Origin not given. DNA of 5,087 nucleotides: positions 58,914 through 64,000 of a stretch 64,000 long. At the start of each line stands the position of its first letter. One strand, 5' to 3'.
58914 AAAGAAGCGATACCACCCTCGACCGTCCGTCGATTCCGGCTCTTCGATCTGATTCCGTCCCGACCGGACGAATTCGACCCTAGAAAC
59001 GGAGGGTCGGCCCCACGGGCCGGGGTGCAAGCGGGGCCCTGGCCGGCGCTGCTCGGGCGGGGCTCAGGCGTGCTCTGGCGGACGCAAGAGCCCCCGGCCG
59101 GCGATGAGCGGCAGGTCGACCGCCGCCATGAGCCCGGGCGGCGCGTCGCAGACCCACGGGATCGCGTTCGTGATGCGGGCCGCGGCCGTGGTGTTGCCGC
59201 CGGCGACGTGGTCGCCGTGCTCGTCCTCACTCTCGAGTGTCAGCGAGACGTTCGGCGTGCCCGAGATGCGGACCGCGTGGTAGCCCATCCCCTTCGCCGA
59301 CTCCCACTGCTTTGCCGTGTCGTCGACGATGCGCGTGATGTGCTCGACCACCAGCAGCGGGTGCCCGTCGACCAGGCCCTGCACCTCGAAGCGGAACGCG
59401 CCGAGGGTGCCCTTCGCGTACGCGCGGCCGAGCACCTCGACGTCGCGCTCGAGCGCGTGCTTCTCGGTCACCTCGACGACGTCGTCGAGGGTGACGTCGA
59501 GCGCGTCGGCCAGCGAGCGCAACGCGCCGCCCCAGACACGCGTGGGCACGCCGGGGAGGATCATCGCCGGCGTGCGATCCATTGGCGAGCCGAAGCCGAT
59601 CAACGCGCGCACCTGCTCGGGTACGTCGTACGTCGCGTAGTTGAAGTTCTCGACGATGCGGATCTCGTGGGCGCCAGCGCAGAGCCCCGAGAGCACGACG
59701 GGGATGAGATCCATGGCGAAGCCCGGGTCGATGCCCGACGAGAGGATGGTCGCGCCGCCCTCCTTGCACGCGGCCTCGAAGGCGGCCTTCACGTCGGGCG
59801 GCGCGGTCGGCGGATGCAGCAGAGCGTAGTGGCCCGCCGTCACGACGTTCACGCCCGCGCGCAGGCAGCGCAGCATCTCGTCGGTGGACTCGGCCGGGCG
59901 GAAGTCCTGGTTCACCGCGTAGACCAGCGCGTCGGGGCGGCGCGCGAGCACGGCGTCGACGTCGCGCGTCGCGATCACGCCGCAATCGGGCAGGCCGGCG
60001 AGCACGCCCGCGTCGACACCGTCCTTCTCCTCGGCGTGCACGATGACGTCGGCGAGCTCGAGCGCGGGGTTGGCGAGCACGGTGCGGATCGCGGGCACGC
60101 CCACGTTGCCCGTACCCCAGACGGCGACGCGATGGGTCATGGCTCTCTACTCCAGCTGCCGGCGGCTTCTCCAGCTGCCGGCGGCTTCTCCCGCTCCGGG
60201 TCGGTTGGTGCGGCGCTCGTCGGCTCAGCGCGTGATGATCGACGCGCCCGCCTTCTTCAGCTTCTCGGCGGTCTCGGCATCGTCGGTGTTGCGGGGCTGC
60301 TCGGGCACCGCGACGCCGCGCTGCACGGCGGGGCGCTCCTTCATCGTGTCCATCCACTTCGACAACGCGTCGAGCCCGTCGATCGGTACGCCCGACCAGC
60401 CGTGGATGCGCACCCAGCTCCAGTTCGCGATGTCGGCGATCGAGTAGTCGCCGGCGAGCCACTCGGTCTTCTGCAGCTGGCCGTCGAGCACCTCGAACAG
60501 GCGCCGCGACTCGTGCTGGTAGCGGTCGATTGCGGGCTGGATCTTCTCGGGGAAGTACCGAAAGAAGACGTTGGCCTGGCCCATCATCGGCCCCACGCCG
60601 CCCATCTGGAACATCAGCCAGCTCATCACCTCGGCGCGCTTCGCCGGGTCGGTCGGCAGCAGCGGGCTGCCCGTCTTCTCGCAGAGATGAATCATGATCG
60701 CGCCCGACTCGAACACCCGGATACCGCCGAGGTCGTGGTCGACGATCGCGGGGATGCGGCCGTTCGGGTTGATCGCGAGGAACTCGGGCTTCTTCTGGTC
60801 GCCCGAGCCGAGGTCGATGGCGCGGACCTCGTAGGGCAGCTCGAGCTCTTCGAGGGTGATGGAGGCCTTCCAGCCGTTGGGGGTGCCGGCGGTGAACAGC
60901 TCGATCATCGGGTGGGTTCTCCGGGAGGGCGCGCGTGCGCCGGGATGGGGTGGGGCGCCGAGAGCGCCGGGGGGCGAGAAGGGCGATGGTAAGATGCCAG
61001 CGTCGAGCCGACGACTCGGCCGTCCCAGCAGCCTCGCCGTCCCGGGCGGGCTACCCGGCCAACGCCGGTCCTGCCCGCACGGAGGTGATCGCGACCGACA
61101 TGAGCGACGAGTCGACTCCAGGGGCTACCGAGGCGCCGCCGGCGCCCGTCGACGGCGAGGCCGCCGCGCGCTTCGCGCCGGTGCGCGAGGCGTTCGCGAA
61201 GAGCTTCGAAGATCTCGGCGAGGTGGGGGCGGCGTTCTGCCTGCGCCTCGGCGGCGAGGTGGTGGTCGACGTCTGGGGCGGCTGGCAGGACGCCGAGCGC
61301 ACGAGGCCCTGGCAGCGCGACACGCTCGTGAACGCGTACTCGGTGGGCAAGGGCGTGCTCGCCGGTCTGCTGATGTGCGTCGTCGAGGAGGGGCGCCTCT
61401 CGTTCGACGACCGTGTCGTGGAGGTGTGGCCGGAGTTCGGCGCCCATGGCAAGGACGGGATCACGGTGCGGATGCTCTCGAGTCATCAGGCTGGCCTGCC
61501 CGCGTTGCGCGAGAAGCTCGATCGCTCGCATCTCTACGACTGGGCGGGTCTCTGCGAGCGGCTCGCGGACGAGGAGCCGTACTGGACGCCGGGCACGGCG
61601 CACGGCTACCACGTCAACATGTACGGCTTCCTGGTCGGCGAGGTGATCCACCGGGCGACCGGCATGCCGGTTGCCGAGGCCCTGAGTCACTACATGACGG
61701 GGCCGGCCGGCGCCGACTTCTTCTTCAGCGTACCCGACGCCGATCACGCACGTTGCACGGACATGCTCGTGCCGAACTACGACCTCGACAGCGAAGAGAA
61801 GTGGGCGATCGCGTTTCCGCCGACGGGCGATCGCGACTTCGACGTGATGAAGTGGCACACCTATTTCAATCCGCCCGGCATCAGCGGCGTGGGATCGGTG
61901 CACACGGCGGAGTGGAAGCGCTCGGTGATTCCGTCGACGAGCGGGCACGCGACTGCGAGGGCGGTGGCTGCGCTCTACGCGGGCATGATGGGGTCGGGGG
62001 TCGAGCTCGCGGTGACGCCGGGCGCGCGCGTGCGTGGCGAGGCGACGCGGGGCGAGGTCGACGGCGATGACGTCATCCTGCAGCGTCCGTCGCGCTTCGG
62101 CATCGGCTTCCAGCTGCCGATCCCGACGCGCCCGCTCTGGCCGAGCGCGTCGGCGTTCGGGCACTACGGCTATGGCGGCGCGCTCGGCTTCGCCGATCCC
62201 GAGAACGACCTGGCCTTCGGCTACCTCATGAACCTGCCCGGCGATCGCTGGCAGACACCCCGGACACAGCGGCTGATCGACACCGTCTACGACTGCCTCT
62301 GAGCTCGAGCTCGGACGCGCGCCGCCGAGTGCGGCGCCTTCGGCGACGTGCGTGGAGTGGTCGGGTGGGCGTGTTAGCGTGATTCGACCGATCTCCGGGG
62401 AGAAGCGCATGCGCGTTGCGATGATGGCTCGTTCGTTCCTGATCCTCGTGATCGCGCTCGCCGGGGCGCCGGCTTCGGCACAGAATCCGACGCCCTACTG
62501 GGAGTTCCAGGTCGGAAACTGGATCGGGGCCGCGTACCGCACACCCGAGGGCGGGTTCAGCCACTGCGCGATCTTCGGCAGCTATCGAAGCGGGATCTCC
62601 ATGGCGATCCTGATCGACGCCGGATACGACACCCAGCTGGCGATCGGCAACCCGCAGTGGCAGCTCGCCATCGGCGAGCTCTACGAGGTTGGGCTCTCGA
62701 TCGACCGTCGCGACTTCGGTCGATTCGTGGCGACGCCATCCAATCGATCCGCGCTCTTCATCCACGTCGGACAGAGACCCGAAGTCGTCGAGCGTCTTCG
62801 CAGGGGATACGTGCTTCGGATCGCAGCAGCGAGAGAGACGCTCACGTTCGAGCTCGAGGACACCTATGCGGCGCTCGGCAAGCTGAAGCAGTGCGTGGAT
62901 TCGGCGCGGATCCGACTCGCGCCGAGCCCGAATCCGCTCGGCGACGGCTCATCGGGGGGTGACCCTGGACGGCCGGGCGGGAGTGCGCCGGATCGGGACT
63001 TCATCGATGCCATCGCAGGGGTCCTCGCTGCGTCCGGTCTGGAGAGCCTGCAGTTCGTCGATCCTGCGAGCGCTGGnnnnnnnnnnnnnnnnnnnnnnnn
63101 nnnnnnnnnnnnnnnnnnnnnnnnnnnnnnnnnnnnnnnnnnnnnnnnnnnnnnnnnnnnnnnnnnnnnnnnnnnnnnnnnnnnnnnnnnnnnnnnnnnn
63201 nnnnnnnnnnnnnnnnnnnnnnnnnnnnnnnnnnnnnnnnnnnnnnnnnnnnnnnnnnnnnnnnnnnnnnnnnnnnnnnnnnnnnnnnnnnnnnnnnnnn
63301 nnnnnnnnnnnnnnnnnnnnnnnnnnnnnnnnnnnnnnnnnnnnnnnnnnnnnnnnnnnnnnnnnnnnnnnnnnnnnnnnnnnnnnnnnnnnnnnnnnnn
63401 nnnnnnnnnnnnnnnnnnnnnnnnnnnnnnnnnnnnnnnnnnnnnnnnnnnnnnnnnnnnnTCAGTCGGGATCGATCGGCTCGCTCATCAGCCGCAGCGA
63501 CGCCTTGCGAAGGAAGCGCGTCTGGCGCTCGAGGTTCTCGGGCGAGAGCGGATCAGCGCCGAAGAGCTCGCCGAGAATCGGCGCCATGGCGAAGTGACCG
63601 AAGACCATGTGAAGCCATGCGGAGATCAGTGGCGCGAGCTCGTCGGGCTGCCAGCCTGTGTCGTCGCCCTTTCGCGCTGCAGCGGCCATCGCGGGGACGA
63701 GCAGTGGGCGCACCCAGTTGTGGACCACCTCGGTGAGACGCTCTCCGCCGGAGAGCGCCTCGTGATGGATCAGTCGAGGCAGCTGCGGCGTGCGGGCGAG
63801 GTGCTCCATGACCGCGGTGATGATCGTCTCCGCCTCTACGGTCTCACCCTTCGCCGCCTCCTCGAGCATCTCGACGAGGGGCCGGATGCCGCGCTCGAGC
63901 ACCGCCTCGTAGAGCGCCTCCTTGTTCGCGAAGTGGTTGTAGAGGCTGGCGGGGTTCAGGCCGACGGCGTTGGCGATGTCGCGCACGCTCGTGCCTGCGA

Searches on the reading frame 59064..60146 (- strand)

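Call 32: search_protein_families(library=pfam, max_evalue=0.0001, proteins=[window:59064-60146:-])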
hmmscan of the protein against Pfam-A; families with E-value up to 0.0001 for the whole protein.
window:59064-60146:- (360 aa): 2 families
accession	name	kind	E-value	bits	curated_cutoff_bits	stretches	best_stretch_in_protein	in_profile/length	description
PF19328.4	DAP_DH_C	-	5.3e-08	33.2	23.3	1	211-348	69-193/206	2,4-diaminopentanoate dehydrogenase C-terminal domain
PF01113.26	DapB_N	-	1.1e-06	29.1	25.6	1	6-103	2-96/124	Dihydrodipicolinate reductase, N-terminus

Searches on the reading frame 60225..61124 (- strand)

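Call 32: search_protein_families(library=pfam, max_evalue=0.0001, proteins=[window:60225-61124:-])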
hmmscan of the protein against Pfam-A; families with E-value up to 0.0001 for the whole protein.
window:60225-61124:- (299 aa): 4 families
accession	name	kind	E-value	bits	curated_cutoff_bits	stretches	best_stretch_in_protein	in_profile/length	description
PF02798.26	GST_N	-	1.7e-13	51.1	20.9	1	75-147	4-74/76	Glutathione S-transferase, N-terminal domain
PF13409.12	GST_N_2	-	2.3e-12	47.8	25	1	82-149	3-69/70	Glutathione S-transferase, N-terminal domain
PF13417.12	GST_N_3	-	9e-11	42.4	22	1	80-152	6-72/75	Glutathione S-transferase, N-terminal domain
PF00043.30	GST_C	-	5.4e-07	30.2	20.7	1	188-265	11-93/93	Glutathione S-transferase, C-terminal domain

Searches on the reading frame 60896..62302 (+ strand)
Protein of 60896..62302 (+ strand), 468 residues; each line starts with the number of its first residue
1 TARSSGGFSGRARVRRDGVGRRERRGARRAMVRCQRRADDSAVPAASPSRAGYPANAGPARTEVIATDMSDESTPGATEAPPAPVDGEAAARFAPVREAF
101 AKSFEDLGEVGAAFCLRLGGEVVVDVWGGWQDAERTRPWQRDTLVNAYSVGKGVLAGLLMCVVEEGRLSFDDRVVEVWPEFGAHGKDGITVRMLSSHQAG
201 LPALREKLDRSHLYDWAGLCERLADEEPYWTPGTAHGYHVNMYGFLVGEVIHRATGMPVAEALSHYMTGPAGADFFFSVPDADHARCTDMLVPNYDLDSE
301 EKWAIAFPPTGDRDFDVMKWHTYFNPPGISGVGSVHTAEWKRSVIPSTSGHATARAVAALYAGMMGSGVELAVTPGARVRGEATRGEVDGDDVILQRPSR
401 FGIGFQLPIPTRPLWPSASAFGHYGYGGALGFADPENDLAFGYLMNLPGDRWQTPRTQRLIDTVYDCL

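Call 32: search_protein_families(library=pfam, max_evalue=0.0001, proteins=[window:60896-62302:+])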
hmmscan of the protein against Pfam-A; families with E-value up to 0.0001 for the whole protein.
window:60896-62302:+ (468 aa): 1 family
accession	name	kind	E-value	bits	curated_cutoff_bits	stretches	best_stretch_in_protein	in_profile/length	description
PF00144.29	Beta-lactamase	-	8.8e-61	206.3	27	1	102-450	3-313/329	Beta-lactamase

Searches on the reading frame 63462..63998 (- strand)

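Call 32: search_protein_families(library=pfam, max_evalue=0.0001, proteins=[window:63462-63998:-])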
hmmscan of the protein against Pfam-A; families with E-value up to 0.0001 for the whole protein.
window:63462-63998:- (178 aa): 2 families
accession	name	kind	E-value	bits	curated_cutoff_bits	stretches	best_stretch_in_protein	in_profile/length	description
PF00440.29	TetR_N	-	2.4e-10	40.5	24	1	2-33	16-47/47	Bacterial regulatory proteins, tetR family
PF17938.6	TetR_C_29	-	4.6e-06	27.2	26.2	1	58-163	7-115/119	Tetracyclin repressor-like, C-terminal domain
